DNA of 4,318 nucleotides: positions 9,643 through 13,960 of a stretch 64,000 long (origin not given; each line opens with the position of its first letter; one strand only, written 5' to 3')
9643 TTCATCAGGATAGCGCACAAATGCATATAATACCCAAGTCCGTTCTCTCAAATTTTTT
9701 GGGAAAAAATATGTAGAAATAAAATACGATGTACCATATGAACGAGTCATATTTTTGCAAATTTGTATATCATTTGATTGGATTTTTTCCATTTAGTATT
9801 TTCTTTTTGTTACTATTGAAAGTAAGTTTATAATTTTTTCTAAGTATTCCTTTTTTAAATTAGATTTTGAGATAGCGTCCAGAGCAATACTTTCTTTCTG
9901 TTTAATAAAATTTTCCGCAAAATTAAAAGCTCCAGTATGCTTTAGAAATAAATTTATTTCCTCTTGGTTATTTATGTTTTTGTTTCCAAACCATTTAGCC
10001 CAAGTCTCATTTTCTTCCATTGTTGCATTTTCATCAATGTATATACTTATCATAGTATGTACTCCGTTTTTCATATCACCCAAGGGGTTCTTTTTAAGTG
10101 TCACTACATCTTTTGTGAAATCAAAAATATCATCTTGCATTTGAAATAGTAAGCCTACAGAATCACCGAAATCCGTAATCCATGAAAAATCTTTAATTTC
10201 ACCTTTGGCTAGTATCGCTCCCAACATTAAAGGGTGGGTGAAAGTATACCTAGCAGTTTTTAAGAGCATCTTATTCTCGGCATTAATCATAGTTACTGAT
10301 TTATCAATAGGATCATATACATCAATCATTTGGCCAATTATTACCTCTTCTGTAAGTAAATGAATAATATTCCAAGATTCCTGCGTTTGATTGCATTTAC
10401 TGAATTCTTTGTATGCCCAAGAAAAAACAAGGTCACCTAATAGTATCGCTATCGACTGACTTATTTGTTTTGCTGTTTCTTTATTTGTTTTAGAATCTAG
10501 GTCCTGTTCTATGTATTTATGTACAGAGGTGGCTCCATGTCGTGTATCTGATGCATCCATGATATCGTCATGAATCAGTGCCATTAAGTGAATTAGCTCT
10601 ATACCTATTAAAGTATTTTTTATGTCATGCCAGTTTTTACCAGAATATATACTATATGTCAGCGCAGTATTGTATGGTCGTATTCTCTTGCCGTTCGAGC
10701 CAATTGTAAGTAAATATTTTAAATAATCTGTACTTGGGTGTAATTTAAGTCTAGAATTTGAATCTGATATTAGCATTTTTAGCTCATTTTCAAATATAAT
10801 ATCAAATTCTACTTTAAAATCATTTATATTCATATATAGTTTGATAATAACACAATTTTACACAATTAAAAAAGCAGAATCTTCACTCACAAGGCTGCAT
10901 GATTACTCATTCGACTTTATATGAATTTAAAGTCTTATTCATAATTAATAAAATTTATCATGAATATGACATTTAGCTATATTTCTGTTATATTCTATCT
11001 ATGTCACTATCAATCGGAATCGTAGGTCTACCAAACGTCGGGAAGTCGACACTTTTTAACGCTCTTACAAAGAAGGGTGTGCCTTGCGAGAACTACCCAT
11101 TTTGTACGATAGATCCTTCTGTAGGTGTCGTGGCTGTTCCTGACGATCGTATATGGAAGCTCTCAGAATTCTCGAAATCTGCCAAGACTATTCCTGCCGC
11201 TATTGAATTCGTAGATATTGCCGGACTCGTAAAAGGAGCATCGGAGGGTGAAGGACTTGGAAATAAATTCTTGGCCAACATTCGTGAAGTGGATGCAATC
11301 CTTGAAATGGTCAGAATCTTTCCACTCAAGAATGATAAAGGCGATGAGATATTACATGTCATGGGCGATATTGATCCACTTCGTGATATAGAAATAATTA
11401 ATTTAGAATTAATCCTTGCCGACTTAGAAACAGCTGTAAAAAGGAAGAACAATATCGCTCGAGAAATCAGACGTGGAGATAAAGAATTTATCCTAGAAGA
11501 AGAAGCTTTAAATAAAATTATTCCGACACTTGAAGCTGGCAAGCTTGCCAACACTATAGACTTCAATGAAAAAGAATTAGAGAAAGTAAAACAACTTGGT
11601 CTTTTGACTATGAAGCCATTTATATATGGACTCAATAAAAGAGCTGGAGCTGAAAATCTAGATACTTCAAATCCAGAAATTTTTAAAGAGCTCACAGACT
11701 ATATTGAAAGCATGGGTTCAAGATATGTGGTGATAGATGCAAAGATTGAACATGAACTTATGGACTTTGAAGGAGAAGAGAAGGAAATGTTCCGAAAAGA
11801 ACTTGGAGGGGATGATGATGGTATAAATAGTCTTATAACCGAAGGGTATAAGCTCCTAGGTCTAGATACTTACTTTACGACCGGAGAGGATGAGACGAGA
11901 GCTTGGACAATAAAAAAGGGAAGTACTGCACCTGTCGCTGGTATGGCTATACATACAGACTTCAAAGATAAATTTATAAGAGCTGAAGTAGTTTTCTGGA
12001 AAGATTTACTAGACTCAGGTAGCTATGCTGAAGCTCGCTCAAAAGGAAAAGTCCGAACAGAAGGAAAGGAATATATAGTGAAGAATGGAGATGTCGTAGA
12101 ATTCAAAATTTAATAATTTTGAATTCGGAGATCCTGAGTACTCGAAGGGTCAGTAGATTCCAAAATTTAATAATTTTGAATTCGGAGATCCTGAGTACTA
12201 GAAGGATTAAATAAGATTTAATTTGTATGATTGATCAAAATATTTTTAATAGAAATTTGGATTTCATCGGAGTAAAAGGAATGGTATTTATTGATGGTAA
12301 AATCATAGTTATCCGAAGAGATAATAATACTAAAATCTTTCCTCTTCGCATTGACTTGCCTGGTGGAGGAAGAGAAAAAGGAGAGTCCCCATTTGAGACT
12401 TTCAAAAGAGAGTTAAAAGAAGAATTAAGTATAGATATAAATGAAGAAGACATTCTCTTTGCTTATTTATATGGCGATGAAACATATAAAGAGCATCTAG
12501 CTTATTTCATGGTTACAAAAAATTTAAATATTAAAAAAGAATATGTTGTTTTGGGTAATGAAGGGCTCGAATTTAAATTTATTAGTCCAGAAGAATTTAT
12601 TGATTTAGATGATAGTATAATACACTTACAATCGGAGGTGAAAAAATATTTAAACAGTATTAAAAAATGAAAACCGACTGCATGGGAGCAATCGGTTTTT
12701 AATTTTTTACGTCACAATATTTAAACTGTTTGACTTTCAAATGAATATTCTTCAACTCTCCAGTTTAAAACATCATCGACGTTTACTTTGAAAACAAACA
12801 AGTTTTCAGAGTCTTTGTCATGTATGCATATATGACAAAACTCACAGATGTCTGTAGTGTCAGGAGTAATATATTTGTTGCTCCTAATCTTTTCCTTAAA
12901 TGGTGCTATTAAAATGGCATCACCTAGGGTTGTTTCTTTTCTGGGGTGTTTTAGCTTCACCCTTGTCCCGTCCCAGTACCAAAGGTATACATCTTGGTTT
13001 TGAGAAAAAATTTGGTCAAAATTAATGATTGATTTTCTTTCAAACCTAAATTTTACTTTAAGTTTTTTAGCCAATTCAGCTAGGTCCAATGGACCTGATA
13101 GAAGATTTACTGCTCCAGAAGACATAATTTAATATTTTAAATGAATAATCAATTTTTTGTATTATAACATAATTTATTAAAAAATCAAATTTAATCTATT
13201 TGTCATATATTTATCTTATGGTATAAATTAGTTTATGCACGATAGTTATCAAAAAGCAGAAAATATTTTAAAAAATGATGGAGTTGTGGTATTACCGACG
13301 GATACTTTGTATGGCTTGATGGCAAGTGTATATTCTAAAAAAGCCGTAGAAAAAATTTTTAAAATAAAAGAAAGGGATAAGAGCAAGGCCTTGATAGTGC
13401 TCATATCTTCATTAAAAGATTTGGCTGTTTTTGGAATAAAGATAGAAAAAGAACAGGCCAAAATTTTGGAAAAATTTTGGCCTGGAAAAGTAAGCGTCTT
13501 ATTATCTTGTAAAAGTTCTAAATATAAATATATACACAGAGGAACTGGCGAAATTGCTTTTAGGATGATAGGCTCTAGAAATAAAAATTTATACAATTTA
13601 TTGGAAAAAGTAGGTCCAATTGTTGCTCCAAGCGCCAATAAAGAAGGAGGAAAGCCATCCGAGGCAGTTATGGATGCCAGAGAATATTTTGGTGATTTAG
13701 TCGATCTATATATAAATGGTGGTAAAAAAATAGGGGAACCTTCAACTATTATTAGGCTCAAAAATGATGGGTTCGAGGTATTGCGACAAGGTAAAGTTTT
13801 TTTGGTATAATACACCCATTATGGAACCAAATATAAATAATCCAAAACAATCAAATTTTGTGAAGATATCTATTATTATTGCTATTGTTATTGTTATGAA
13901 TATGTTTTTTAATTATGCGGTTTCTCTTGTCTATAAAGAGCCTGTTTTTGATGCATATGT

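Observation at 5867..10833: Carotenoid-type biosynthetic cluster including a UbiA-family prenyltransferase (possible C45/C50 elongation) in a minimal-genome context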

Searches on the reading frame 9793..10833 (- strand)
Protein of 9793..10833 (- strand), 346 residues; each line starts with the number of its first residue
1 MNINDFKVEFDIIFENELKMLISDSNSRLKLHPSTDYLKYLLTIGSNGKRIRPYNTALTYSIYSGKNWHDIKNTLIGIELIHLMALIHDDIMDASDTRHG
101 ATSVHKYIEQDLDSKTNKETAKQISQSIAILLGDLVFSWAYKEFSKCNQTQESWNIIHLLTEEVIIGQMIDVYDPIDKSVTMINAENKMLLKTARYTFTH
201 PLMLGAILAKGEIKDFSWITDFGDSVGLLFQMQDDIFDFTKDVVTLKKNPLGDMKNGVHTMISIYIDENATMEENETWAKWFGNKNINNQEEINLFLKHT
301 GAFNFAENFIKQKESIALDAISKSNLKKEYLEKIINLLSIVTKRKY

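Call 3: search_protein_families(library=pfam, proteins=[window:9793-10833:-], max_evalue=0.01)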
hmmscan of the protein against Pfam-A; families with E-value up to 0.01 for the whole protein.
window:9793-10833:- (346 aa): 1 family
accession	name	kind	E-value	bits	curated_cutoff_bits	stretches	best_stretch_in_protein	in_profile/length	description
PF00348.22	polyprenyl_synt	-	1.2e-43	149.6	27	1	44-293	12-244/251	Polyprenyl synthetase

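Call 4: search_protein_families(library=ncbifam, proteins=[window:9793-10833:-], max_evalue=0.01)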
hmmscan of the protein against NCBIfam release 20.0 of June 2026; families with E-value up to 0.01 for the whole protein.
window:9793-10833:- (346 aa): 17 families
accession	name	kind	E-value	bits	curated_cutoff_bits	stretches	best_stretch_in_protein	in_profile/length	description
NF041169.1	f2_encap_cargo4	exception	3.5e-35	121.8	450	1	45-345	47-333/334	family 2 encapsulin nanocompartment cargo protein polyprenyl transferase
NF040698.1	IdsA_Meth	equivalog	4.7e-32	111.5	468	1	38-336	34-321/328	short chain isoprenyl diphosphate synthase IdsA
NF042416.1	GFPPS_Mycobact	equivalog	2.1e-30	105.9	600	1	46-330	40-334/350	bifunctional (2E,6E)-farnesyl/geranyl diphosphate synthase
NF041003.1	GGPP_syn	equivalog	5.2e-28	98.1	500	1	39-345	33-325/326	geranylgeranyl diphosphate synthase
NF045485.1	FPPsyn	subfamily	1.5e-24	86.6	275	1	14-278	8-259/288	farnesyl diphosphate synthase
NF045628.1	HxpDPsynlarge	equivalog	2.3e-24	86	500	1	43-274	30-243/311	hexaprenyl-diphosphate synthase large subunit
TIGR02748.1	GerC3_HepT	equivalog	1.4e-22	80.2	456.55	1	44-346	39-319/319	heptaprenyl diphosphate synthase component II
NF042417.1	NPPPS_Mycobact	equivalog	1.3e-21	77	600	1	35-273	45-262/335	nonaprenyl/(2E,6E)-farnesyl/geranylgeranyl diphosphat synthase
TIGR02749.1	prenyl_cyano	equivalog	9.8e-19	67.5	383.2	1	47-322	43-299/322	solanesyl diphosphate synthase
NF008140.0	PRK10888.1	equivalog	8.8e-18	64.7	412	1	43-344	39-321/323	octaprenyl diphosphate synthase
NF045685.1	GGPPSynCrtE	equivalog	3.6e-17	62.3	460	1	39-266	35-252/293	geranylgeranyl diphosphate synthase CrtE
NF040789.2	gerfarn_diphsyn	equivalog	2e-15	56.8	560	1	69-271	82-271/345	geranylfarnesyl diphosphate synthase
NF045549.1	GGPPsyn_IdsB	equivalog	7e-13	48.3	475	1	45-323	62-327/346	geranylgeranyl diphosphate synthase IdsB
NF007877.0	PRK10581.1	equivalog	6.8e-11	41.9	321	1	47-266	43-255/299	(2E,6E)-farnesyl diphosphate synthase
NF040627.1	GFPS_Meth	equivalog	1.8e-08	34.2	600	1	46-249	38-219/285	geranylfarnesyl diphosphate synthase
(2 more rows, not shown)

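Call 48: search_solved_structures(query=window:9793-10833:-, max_evalue=1e-10, show_alignments=2)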
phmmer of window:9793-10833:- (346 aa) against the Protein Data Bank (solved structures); distinct sequences matched with E-value up to 1e-10: 32.
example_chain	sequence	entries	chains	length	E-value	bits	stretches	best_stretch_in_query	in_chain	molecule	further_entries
3lk5_A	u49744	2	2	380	1.9e-28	102.9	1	33-313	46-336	Geranylgeranyl pyrophosphate synthase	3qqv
8f8f_A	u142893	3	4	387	9.7e-22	80.8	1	46-263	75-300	(2E,6E)-farnesyl diphosphate synthase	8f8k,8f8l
6kd7_A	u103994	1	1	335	1.3e-21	80.4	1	36-324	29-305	Polyprenyl synthetase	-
1wy0_A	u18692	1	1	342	1.4e-18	70.4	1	46-284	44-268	geranylgeranyl pyrophosphate synthetase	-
3aqb_B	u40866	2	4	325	1.8e-17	66.8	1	44-261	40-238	Component B of hexaprenyl diphosphate synthase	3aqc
3uca_A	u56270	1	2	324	1.9e-16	63.4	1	35-265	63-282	Geranyltranstransferase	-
4jxy_A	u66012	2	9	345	1.5e-15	60.5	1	43-342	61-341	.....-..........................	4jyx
3oyr_A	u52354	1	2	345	1.2e-14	57.5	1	44-286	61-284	Trans-isoprenyl diphosphate synthase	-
9kp1_B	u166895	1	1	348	4.3e-14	55.7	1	43-273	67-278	Heptaprenyl diphosphate synthase component 2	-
5h9d_A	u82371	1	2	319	7.1e-14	55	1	16-264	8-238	Farnesyl pyrophosphate synthetase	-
5ze6_A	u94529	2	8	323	7.1e-14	54.9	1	38-274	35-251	Octaprenyl diphosphate synthase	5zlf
3kra_A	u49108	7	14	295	8e-14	54.8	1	28-250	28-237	Geranyl diphosphate synthase large subunit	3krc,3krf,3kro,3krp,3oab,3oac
3wjk_A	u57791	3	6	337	8.1e-14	54.8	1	38-274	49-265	Octaprenyl diphosphate synthase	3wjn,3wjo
9k9b_A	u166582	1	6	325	3.8e-13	52.6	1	44-321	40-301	Solanesyl diphosphate synthase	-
5e8l_A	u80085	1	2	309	5.6e-13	52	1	29-249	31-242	Heterodimeric geranylgeranyl pyrophosphate synthase large subunit 1, chloroplastic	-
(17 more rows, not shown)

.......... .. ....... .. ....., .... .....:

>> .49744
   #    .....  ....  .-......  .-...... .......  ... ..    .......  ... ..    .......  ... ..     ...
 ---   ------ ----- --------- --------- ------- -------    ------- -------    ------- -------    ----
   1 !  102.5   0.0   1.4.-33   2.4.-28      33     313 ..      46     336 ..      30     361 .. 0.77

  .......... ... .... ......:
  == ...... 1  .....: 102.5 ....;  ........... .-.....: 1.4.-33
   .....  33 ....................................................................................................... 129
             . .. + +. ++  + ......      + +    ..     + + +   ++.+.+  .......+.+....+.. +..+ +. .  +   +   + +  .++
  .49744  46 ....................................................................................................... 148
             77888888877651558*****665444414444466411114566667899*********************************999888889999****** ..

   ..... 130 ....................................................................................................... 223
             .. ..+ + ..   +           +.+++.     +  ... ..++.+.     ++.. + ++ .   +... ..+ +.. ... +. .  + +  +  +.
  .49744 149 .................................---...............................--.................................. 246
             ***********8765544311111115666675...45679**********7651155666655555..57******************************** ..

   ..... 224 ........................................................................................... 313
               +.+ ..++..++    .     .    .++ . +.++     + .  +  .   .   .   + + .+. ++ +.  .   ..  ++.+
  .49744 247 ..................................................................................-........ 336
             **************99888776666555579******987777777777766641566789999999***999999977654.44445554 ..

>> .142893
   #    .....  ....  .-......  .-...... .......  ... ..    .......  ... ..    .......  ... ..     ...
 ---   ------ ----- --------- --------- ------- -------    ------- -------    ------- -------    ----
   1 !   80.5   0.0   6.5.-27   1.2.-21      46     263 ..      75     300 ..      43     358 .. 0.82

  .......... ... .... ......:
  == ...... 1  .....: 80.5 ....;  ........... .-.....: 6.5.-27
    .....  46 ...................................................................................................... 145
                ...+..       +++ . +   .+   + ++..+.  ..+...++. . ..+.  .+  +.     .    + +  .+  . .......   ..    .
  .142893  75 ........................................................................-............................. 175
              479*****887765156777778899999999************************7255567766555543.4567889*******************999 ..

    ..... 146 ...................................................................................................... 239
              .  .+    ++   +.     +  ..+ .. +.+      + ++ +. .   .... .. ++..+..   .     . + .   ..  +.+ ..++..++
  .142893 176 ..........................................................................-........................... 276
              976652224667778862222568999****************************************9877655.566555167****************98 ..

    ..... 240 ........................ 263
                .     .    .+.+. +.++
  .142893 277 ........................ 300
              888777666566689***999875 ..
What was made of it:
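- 9793..10833 (-): idsA/crtE-like short-chain trans-prenyl diphosphate synthase (presumed GGPP synthase). First gene of the minus-strand operon. Best PDB match is the Corynebacterium glutamicum GGPP synthase 3lk5 (102.9 bits, call 48).
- On GGPP synthase (CrtE/IdsA): The best PDB hit is C. glutamicum GGPPS 3lk5 (call 48).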

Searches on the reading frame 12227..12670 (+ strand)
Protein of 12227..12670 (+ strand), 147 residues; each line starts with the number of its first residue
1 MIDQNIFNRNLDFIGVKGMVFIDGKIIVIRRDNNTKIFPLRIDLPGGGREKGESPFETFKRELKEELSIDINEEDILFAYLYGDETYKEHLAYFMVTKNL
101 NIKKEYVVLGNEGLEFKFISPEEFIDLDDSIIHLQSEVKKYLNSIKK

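Call 18: search_protein_families(library=pfam, proteins=[window:12227-12670:+], max_evalue=0.001)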
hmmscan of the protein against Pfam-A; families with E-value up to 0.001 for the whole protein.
window:12227-12670:+ (147 aa): 1 family
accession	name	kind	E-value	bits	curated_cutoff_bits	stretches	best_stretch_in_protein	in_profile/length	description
PF00293.34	NUDIX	-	1.8e-10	41.4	21.1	1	20-124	9-118/134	NUDIX domain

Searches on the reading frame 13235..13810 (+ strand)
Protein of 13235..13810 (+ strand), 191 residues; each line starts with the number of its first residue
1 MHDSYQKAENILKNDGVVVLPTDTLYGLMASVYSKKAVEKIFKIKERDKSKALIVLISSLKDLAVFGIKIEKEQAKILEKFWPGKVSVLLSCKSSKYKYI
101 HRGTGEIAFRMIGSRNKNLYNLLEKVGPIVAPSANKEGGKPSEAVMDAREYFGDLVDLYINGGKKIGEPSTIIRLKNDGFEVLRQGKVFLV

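Call 18: search_protein_families(library=pfam, proteins=[window:13235-13810:+], max_evalue=0.001)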
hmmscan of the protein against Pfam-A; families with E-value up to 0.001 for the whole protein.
window:13235-13810:+ (191 aa): 1 family
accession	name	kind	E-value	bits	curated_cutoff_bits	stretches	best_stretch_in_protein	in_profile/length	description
PF01300.24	Sua5_yciO_yrdC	-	5.9e-44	150.1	25.1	1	11-186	2-178/178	Telomere recombination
